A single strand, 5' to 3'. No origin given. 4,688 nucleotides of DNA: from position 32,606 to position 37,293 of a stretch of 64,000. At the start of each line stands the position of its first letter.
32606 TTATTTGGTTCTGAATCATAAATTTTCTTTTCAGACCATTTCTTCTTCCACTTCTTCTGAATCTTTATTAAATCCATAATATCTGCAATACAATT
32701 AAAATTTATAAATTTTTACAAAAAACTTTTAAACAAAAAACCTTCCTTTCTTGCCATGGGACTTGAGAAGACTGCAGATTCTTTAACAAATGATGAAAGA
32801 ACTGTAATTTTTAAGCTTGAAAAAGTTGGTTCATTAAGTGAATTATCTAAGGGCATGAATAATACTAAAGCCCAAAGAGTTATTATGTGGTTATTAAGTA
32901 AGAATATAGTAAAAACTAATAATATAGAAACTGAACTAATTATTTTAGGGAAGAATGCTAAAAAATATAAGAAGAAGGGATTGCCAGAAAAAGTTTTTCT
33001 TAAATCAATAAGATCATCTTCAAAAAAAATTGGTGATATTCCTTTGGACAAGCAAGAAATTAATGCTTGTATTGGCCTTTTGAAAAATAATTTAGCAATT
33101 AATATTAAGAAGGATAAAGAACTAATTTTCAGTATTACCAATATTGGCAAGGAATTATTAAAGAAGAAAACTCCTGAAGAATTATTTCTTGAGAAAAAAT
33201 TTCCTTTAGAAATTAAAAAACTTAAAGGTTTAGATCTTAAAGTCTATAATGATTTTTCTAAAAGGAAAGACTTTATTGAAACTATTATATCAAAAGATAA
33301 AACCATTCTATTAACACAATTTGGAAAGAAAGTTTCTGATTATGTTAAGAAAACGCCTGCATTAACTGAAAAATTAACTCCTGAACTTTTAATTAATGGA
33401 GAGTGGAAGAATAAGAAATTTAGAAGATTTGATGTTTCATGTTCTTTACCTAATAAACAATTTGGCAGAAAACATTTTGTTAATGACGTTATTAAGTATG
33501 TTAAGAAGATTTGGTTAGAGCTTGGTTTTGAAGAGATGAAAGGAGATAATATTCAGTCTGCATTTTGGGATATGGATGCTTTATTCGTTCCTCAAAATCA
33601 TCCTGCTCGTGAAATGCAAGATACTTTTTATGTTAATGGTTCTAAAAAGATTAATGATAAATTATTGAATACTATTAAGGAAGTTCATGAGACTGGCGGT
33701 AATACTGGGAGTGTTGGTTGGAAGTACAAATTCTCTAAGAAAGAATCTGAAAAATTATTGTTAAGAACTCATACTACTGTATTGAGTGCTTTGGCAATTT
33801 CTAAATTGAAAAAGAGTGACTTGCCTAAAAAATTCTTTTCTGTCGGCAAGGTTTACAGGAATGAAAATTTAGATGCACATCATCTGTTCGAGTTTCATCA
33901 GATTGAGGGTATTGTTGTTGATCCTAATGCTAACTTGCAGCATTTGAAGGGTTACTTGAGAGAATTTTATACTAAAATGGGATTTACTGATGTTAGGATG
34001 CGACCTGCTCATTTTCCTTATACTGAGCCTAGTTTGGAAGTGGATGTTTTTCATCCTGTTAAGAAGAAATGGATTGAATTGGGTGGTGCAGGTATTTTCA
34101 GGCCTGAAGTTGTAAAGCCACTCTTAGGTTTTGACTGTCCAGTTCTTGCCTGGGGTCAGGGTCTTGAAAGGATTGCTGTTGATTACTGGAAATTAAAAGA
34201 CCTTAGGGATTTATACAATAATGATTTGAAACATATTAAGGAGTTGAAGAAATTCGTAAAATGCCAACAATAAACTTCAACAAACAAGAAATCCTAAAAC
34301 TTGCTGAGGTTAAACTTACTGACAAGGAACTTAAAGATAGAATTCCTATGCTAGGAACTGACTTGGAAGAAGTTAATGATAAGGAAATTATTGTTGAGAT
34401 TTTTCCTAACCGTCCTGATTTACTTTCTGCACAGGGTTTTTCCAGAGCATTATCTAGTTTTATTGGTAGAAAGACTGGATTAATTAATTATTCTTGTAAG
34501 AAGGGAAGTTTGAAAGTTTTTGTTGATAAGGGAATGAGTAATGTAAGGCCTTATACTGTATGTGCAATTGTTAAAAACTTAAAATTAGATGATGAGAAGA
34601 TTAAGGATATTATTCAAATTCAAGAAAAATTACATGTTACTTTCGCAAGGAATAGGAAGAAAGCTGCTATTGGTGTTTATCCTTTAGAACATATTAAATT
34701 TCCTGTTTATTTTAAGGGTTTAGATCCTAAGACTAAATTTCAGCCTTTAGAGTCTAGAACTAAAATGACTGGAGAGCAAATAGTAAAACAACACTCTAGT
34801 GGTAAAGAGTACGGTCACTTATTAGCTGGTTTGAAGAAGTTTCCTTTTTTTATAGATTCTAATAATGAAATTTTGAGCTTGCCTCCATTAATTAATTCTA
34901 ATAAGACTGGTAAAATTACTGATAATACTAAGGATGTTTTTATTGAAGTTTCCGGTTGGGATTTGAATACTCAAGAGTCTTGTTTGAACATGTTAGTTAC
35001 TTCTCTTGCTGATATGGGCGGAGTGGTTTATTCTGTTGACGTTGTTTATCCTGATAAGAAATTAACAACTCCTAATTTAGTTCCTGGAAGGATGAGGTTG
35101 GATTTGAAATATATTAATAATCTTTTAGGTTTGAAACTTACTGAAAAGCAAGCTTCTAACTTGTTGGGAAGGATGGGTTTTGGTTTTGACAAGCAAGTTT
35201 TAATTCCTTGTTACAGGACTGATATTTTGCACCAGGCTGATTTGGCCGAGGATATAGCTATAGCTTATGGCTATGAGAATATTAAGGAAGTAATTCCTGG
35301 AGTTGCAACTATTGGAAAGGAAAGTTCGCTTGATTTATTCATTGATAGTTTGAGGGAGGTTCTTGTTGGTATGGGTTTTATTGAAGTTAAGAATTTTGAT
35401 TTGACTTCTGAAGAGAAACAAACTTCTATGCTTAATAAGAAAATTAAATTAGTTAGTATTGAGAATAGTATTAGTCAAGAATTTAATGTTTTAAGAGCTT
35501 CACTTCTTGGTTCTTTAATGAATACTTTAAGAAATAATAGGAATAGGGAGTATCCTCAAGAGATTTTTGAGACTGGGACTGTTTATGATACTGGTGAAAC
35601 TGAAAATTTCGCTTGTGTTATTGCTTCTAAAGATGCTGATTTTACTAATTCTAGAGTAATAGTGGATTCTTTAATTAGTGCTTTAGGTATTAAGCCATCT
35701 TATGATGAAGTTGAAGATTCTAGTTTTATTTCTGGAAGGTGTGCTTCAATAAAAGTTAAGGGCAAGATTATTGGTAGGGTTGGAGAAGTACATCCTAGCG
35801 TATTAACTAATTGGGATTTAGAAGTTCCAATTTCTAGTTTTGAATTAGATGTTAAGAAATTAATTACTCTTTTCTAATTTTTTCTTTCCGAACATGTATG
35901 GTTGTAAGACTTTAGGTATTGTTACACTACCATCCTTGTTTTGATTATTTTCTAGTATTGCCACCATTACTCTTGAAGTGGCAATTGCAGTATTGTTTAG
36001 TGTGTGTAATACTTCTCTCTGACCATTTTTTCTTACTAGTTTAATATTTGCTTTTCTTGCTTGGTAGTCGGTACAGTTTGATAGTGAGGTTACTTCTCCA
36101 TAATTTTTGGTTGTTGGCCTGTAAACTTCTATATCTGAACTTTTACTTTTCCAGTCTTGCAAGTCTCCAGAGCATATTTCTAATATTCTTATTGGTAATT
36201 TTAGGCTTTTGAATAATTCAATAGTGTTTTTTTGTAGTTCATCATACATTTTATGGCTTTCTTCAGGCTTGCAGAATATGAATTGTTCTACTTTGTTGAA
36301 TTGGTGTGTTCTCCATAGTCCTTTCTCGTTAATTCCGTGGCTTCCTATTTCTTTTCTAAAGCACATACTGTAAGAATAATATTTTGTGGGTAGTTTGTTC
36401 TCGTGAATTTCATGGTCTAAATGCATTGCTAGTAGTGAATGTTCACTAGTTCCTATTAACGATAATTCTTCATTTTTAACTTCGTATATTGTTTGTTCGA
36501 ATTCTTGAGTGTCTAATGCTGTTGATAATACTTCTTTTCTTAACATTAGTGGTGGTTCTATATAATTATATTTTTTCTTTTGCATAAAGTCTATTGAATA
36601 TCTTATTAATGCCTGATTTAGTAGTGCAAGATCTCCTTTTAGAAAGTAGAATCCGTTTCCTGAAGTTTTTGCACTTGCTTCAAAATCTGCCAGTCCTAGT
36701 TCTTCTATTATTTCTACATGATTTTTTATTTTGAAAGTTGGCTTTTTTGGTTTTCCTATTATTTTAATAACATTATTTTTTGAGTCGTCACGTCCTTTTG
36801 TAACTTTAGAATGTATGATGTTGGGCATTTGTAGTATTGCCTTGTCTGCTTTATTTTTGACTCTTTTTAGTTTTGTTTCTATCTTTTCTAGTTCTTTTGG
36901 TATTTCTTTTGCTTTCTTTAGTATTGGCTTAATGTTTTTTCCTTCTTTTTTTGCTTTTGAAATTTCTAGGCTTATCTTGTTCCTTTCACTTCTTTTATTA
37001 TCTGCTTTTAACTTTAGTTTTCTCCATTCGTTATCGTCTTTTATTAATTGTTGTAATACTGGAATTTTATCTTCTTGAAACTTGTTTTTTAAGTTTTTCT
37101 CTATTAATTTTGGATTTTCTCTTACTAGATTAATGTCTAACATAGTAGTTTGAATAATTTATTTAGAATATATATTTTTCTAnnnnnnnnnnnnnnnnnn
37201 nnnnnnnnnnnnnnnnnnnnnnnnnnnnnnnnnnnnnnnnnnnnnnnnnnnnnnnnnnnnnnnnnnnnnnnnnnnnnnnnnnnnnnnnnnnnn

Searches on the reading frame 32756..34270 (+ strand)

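Call 50: search_protein_families(library=pfam, proteins=[window:32756-34270:+], max_evalue=0.001)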
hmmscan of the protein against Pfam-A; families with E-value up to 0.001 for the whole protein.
window:32756-34270:+ (505 aa): 2 families
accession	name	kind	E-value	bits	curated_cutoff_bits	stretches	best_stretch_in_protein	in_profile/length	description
PF01409.25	tRNA-synt_2d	-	9e-80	268.1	19.8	1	225-496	2-245/246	tRNA synthetases class II core domain (F)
PF00587.30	tRNA-synt_2b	-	8.1e-08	33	29.3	1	324-443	1-132/179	tRNA synthetase class II core domain (G, H, P, S and T)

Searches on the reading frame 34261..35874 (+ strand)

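Call 50: search_protein_families(library=pfam, proteins=[window:34261-35874:+], max_evalue=0.001)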
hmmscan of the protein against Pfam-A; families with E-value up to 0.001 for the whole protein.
window:34261-35874:+ (538 aa): 4 families
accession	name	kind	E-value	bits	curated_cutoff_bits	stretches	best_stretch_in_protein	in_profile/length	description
PF17759.6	tRNA_synthFbeta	-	6.5e-42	143.9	22.4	1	341-531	1-214/214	Phenylalanyl tRNA synthetase beta chain CLM domain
PF03484.21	B5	-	1.6e-22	79.9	28.6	1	278-338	1-67/67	tRNA synthetase B5 domain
PF18262.7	PhetRS_B1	-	1.1e-08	35.7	26.8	1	1-70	1-83/83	Phe-tRNA synthetase beta subunit B1 domain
PF03483.22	B3_4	-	0.00064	19.8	29.3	0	167-235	69-129/174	B3/4 domain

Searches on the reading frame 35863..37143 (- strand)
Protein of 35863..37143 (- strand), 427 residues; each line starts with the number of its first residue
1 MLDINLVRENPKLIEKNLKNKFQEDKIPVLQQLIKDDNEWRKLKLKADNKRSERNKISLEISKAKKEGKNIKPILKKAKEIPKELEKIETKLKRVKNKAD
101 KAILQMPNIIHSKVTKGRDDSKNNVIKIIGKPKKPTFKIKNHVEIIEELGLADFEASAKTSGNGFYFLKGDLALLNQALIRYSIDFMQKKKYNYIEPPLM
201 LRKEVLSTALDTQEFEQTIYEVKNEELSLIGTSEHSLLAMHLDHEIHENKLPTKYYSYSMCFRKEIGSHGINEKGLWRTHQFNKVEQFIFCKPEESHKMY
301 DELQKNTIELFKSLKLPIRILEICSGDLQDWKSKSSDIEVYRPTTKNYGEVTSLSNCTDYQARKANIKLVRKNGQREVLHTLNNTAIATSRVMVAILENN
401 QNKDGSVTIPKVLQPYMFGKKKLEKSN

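Call 50: search_protein_families(library=pfam, proteins=[window:35863-37143:-], max_evalue=0.001)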
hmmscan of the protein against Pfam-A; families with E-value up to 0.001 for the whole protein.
window:35863-37143:- (427 aa): 2 families
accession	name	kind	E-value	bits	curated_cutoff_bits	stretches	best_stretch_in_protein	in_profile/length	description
PF00587.30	tRNA-synt_2b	-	3.2e-33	115.7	29.3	1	224-400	8-179/179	tRNA synthetase class II core domain (G, H, P, S and T)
PF02403.27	Seryl_tRNA_N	-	4.6e-21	75.5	28.2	1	1-109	1-107/108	Seryl-tRNA synthetase N-terminal domain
